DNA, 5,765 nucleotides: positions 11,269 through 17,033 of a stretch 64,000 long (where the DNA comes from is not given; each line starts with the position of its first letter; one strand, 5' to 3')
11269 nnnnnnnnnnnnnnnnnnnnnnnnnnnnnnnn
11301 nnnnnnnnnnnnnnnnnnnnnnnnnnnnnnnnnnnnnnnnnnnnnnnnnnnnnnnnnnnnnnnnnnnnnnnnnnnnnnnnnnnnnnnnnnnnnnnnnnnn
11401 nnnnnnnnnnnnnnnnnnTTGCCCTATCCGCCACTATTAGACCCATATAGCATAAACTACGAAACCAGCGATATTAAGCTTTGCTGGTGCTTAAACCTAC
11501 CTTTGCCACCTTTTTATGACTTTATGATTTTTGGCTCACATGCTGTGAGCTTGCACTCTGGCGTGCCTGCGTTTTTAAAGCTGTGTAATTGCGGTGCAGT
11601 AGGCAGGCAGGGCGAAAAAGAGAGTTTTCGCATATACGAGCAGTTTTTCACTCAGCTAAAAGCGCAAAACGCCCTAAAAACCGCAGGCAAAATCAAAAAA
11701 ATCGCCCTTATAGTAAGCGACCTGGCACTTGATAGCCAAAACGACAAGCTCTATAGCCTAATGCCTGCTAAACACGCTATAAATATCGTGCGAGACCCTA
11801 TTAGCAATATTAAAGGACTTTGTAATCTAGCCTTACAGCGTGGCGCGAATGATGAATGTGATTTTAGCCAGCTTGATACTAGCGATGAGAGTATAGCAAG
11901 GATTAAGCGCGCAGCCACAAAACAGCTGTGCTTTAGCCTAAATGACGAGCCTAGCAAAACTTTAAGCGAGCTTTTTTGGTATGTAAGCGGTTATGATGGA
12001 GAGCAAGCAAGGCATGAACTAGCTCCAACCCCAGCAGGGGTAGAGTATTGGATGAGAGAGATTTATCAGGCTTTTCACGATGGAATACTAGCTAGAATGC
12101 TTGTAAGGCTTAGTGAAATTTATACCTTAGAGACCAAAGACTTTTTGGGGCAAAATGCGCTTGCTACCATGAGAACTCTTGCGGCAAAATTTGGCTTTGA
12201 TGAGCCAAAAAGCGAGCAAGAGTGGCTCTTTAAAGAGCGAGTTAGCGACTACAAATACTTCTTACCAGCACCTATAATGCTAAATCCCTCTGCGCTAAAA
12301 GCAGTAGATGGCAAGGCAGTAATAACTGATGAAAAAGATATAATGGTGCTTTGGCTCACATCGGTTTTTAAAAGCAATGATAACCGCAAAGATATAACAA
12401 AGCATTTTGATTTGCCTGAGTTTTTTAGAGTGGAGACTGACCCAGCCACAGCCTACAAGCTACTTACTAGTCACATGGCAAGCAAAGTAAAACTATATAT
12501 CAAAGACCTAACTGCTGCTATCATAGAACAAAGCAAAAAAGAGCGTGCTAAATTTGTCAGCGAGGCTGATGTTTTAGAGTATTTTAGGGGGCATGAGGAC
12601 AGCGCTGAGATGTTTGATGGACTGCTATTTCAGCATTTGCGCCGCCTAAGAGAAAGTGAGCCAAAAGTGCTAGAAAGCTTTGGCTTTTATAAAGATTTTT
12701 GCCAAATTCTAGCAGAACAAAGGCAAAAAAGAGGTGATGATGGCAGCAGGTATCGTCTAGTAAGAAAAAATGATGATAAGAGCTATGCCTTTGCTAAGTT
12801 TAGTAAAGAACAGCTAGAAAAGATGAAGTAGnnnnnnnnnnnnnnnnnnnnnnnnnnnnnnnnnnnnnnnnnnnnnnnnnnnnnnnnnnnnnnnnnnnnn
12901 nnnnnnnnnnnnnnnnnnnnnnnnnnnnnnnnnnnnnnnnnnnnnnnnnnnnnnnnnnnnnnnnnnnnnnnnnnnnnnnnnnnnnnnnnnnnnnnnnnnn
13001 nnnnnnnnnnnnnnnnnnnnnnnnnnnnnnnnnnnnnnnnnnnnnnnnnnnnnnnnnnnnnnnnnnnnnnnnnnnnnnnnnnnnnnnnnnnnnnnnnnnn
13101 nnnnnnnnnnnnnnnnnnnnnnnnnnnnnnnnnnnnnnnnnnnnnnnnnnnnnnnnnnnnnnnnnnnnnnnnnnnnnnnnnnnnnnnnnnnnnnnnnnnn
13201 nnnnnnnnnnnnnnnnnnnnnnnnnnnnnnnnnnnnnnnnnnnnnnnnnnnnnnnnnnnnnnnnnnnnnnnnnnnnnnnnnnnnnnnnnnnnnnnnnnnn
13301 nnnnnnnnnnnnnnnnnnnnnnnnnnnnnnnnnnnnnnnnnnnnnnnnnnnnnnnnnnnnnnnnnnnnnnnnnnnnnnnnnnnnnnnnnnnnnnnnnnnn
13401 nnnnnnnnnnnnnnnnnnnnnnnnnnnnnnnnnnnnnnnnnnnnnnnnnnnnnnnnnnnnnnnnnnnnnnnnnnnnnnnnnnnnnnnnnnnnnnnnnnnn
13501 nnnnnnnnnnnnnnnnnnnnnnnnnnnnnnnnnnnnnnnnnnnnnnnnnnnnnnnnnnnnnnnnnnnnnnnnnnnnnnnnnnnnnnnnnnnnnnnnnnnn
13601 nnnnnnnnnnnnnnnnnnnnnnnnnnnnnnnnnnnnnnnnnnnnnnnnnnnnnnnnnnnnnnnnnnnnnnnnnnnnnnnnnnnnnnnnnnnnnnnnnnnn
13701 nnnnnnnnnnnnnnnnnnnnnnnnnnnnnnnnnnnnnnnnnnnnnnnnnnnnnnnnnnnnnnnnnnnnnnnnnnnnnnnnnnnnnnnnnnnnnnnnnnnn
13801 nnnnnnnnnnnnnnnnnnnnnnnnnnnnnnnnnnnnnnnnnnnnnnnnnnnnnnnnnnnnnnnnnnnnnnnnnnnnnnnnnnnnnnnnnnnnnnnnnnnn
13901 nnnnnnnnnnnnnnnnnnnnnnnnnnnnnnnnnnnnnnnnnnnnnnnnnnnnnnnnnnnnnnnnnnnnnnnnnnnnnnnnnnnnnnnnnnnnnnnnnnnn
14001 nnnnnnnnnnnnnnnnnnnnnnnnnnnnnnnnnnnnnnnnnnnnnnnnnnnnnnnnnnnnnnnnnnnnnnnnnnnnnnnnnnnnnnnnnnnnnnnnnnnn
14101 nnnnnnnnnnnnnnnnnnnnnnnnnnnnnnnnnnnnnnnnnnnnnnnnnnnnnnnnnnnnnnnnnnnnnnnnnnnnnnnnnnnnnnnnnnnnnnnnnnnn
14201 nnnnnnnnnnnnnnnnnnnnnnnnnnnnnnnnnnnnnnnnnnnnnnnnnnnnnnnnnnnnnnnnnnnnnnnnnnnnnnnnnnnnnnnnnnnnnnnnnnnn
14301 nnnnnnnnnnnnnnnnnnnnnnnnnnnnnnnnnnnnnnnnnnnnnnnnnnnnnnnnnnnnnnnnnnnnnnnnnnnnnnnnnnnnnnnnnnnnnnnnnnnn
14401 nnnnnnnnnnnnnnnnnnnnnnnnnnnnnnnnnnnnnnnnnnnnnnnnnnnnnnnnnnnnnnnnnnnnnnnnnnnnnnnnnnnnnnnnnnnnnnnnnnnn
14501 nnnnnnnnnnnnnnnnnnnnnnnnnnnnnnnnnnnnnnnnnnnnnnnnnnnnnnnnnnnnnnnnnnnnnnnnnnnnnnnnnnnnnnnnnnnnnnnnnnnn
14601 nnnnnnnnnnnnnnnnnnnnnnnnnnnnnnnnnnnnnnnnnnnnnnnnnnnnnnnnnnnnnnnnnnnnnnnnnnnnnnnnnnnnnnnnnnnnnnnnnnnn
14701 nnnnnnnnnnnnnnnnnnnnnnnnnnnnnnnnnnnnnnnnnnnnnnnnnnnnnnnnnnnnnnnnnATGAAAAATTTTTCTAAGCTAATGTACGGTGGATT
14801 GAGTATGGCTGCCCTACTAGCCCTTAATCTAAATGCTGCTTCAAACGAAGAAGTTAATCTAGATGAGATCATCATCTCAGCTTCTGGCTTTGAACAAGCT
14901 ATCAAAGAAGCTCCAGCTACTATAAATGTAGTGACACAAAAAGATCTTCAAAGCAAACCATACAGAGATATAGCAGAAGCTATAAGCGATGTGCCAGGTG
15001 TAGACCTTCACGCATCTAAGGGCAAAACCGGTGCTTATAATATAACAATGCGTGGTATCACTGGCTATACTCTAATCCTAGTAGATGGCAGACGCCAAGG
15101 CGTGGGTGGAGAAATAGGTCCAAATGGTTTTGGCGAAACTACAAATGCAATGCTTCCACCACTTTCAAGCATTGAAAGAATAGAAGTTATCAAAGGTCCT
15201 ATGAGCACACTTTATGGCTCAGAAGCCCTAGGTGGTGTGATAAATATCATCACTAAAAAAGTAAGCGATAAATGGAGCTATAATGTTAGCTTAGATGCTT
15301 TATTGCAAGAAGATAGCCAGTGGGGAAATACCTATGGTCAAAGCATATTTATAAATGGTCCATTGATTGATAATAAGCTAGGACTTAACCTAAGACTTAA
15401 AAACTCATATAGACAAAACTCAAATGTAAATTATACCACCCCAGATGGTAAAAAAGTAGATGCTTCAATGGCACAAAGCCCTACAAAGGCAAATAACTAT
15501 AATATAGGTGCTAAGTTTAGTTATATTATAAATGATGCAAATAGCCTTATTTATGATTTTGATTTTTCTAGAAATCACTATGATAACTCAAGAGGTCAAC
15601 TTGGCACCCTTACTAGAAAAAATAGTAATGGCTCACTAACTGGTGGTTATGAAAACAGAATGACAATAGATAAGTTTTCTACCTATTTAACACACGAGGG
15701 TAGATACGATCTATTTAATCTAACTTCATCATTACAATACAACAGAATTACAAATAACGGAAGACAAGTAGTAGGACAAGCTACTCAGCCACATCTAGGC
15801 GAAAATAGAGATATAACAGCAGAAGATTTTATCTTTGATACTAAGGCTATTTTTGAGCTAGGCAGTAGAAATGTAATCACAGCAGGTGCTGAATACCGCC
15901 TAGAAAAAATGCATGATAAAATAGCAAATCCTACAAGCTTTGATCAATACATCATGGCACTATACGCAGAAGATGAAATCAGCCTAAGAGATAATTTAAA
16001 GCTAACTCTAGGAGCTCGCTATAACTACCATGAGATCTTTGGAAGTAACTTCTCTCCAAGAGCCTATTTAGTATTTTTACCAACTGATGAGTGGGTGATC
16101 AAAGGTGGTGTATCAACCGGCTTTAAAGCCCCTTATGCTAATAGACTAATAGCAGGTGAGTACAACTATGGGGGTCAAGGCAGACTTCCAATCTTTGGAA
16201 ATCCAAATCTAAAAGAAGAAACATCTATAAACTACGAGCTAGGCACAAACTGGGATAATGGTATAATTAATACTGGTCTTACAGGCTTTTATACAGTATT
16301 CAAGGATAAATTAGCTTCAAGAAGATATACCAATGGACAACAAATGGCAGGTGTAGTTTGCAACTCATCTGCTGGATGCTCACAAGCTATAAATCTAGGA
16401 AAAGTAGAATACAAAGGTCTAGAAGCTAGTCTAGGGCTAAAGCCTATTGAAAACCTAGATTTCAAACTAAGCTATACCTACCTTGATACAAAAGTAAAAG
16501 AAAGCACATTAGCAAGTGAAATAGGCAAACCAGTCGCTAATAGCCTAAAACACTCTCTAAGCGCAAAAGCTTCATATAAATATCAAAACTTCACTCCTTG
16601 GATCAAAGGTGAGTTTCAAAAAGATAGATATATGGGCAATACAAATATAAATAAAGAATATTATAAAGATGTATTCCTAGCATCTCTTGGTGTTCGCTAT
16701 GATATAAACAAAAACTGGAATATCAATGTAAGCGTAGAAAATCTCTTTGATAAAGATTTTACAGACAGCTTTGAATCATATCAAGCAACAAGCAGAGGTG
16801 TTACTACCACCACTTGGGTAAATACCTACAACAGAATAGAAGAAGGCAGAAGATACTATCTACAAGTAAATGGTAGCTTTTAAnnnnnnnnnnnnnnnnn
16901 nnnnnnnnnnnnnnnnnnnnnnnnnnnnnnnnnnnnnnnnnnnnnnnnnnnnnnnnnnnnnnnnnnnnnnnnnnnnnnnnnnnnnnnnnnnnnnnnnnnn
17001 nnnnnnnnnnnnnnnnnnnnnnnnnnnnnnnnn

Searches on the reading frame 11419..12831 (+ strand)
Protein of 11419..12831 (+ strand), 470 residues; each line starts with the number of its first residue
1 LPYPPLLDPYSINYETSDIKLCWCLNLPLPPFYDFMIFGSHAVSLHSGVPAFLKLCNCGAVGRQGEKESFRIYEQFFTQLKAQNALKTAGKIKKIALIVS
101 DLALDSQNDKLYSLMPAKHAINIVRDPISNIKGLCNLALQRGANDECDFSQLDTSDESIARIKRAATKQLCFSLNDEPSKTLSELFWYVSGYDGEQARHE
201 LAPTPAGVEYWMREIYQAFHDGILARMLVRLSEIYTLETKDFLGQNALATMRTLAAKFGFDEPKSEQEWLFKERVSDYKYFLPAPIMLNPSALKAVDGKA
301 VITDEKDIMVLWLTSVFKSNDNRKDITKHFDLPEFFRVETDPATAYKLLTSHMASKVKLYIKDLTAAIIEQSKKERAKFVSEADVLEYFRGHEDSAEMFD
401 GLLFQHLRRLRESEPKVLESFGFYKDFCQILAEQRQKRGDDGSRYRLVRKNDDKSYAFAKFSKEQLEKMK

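Call 75: search_protein_families(library=pfam, proteins=[window:11419-12831:+], max_evalue=0.00001)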
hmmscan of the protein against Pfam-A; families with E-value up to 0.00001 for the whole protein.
window:11419-12831:+ (470 aa): 1 family
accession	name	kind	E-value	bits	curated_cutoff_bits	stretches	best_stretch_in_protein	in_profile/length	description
PF11186.13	DUF2972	-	1.2e-21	78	22.2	1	240-430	5-195/199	Protein of unknown function (DUF2972)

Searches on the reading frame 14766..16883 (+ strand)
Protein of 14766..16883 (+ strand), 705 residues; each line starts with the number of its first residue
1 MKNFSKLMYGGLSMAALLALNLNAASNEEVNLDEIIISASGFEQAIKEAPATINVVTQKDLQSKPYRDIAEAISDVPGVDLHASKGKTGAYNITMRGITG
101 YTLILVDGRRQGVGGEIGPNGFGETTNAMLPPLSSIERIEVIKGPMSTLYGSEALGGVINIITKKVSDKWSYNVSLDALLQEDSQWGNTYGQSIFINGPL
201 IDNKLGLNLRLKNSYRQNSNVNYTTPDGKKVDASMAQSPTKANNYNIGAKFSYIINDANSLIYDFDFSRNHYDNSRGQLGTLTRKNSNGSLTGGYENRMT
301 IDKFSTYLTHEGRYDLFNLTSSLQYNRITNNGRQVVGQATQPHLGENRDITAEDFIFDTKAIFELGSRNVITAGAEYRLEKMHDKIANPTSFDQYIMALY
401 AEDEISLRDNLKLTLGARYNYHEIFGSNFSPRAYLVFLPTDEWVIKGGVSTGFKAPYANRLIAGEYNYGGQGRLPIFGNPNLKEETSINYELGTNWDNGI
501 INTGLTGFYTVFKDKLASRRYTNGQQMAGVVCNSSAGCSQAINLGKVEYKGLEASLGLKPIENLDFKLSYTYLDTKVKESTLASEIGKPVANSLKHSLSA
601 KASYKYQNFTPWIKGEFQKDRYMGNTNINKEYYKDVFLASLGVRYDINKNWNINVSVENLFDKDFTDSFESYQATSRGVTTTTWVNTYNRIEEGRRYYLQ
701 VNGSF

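Call 75: search_protein_families(library=pfam, proteins=[window:14766-16883:+], max_evalue=0.00001)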
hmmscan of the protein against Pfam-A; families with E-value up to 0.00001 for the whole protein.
window:14766-16883:+ (705 aa): 2 families
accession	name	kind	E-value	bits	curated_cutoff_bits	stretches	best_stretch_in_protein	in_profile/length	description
PF00593.30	TonB_dep_Rec_b-barrel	-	1.6e-54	186.9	27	1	255-660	9-436/436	TonB dependent receptor-like, beta-barrel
PF07715.20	Plug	-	1e-25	90.7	23.9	1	46-158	2-107/107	TonB-dependent Receptor Plug Domain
